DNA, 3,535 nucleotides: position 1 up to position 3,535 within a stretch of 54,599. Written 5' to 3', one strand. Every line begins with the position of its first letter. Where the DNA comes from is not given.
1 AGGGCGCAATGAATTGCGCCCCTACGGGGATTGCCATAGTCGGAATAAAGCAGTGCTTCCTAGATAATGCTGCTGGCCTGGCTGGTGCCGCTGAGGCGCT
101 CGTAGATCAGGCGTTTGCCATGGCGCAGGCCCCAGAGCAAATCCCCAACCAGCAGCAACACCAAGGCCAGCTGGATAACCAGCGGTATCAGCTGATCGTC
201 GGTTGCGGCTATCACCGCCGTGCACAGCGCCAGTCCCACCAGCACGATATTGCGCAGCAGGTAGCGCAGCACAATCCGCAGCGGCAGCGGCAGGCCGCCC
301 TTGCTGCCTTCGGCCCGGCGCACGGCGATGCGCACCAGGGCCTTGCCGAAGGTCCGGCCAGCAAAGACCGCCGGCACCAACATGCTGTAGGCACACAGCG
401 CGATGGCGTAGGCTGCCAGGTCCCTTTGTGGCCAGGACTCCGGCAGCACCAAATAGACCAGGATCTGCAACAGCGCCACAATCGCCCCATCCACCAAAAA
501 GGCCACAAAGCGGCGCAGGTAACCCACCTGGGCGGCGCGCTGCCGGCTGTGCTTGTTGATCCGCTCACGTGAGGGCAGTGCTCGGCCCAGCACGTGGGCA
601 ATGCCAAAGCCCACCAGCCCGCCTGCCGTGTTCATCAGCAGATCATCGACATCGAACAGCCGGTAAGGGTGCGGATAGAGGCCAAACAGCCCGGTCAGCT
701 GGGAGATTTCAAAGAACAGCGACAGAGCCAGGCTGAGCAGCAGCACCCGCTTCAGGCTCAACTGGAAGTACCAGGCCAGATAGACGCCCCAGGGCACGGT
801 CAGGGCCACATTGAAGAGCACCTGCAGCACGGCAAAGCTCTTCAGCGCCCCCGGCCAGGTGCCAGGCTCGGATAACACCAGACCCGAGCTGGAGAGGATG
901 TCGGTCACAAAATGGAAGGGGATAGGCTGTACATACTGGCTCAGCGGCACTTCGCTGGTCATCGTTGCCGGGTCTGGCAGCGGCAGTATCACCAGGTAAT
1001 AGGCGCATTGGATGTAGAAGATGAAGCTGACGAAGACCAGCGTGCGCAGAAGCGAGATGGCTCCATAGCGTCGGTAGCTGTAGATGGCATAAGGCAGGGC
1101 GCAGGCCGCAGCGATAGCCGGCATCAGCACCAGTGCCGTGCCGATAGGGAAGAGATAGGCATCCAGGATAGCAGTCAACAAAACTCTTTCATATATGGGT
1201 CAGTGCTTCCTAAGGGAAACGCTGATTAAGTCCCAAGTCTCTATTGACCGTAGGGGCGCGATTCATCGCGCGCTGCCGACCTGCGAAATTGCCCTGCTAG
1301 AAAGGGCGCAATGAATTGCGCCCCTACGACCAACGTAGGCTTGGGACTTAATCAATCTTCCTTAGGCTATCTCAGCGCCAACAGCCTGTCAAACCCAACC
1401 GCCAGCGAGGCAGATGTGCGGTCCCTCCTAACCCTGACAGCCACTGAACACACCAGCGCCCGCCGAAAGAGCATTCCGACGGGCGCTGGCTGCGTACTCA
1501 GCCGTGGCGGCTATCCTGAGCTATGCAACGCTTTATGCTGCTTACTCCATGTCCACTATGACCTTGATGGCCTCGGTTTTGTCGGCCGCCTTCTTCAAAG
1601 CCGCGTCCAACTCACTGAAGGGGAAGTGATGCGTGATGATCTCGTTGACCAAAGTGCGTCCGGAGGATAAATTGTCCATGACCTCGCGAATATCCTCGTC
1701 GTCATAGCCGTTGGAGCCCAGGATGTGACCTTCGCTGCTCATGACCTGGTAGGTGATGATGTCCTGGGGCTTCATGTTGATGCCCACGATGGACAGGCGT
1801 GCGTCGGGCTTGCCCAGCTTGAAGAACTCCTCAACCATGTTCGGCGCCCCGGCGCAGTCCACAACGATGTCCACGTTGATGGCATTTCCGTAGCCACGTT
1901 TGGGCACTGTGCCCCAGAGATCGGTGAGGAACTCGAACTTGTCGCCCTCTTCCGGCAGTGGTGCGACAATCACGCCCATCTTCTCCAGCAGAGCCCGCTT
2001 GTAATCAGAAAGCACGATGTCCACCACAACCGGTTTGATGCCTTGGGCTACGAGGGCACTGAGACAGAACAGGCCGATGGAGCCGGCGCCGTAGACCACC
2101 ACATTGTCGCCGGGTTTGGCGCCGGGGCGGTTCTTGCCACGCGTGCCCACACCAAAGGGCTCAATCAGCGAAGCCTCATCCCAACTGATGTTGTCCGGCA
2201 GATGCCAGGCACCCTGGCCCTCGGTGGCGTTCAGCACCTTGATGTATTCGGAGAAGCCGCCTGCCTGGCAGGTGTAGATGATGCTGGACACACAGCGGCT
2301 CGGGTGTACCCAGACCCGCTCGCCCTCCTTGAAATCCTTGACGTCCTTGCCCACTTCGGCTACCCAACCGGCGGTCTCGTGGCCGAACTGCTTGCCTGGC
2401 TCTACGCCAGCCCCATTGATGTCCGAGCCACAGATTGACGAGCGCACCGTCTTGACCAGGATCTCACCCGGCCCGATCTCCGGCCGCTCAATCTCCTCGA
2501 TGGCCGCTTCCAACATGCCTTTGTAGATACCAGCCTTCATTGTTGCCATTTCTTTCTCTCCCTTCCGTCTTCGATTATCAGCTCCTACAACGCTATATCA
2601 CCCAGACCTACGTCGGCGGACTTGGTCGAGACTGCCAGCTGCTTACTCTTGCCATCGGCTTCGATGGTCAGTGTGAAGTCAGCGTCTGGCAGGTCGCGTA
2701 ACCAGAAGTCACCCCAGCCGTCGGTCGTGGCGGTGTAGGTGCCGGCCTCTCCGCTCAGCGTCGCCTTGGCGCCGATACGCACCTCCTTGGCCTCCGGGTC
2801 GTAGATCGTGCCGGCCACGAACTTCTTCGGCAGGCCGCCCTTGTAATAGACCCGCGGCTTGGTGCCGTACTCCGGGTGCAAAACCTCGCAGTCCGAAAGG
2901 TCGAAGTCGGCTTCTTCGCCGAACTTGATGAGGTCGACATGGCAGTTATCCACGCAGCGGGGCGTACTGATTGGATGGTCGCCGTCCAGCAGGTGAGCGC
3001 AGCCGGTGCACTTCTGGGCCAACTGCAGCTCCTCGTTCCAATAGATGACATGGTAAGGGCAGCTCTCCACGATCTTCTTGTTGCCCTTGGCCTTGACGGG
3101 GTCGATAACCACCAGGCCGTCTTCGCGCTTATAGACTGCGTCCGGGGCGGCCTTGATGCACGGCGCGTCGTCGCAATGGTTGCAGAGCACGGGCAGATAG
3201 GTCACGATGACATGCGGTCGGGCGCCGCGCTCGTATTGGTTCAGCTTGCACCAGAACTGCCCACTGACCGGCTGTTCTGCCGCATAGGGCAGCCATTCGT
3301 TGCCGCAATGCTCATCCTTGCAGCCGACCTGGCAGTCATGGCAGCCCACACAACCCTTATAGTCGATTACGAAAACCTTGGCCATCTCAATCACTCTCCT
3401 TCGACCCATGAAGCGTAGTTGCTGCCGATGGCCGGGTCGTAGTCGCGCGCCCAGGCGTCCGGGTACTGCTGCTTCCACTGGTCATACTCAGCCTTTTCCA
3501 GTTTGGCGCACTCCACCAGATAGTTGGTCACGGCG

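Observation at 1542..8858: Cytoplasmic pyrogallol-transhydroxylase-like Mo enzyme embedded in an operon with an HdrD-like CCG protein, an FAD oxidoreductase and a Zn-ADH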

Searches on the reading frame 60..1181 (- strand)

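Call 72: search_protein_families(library=pfam, proteins=[window:60-1181:-], max_evalue=0.001)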
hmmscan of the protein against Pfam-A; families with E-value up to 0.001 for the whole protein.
window:60-1181:- (373 aa): 2 families
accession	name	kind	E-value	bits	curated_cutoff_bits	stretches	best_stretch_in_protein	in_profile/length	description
PF04892.17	VanZ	-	3.3e-24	86.3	30.1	1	53-197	1-124/126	VanZ like family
PF06271.18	RDD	-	3.5e-08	34.3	24.1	1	221-357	4-128/137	RDD family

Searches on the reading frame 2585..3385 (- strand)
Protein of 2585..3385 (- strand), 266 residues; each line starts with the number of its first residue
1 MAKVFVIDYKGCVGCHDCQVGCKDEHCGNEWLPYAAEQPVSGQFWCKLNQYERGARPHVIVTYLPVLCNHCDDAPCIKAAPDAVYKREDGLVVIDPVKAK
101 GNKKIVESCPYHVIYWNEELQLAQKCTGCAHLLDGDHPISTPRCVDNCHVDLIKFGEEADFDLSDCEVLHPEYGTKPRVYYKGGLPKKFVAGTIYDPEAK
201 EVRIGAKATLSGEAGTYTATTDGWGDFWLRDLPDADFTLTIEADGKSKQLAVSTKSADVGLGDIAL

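Call 65: search_solved_structures(query=window:2585-3385:-, show_alignments=1)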
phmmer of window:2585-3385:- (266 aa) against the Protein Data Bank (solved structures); distinct sequences matched with E-value up to 0.001: 21.
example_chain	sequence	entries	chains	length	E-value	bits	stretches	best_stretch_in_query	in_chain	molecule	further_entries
4v4c_B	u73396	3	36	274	9.7e-59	202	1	5-261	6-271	Pyrogallol hydroxytransferase small subunit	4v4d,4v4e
4ydd_B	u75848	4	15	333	4.7e-22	81.6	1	53-182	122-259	DMSO reductase family type II enzyme, iron-sulfur subunit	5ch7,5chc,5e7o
2vpw_B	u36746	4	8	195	7.9e-21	77.6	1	5-188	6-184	NRFC PROTEIN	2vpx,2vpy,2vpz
6cz7_B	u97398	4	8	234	2.2e-19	72.8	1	5-118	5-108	4Fe-4S ferredoxin, iron-sulfur binding domain protein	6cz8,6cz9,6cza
2ivf_B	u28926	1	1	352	1.3e-18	70.3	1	52-182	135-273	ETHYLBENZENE DEHYDROGENASE BETA-SUBUNIT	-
1q16_B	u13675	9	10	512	6e-17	64.8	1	59-146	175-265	Respiratory nitrate reductase 1 beta chain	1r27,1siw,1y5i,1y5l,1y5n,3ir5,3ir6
3egw_B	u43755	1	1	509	3.1e-16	62.5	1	59-146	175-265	Respiratory nitrate reductase 1 beta chain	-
1y4z_B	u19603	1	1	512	3.6e-16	62.3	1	59-146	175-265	Respiratory nitrate reductase 1 beta chain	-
7b04_A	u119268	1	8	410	5.8e-12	48.5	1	62-181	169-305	Nitrite oxidoreductase subunit B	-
6sdr_B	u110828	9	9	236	7.6e-09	38.2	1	1-161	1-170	Formate dehydrogenase, beta subunit, putative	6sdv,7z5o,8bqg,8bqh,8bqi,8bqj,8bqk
1kqf_B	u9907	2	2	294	8.3e-09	38.1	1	6-161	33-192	FORMATE DEHYDROGENASE, NITRATE-INDUCIBLE, IRON-SULFUR SUBUNIT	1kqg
30gj_B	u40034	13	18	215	2.2e-08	36.7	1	1-161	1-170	Formate dehydrogenase, beta subunit, putative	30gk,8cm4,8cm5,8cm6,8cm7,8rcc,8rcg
8rc8_B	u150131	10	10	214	6.1e-08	35.3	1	3-160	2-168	Formate dehydrogenase, beta subunit, putative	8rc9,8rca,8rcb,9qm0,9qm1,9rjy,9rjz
1h0h_B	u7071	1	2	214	7.3e-08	35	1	3-162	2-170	FORMATE DEHYDROGENASE SUBUNIT BETA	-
9mqx_E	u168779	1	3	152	1.5e-07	34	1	1-130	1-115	Fe-S-cluster-containing hydrogenase subunit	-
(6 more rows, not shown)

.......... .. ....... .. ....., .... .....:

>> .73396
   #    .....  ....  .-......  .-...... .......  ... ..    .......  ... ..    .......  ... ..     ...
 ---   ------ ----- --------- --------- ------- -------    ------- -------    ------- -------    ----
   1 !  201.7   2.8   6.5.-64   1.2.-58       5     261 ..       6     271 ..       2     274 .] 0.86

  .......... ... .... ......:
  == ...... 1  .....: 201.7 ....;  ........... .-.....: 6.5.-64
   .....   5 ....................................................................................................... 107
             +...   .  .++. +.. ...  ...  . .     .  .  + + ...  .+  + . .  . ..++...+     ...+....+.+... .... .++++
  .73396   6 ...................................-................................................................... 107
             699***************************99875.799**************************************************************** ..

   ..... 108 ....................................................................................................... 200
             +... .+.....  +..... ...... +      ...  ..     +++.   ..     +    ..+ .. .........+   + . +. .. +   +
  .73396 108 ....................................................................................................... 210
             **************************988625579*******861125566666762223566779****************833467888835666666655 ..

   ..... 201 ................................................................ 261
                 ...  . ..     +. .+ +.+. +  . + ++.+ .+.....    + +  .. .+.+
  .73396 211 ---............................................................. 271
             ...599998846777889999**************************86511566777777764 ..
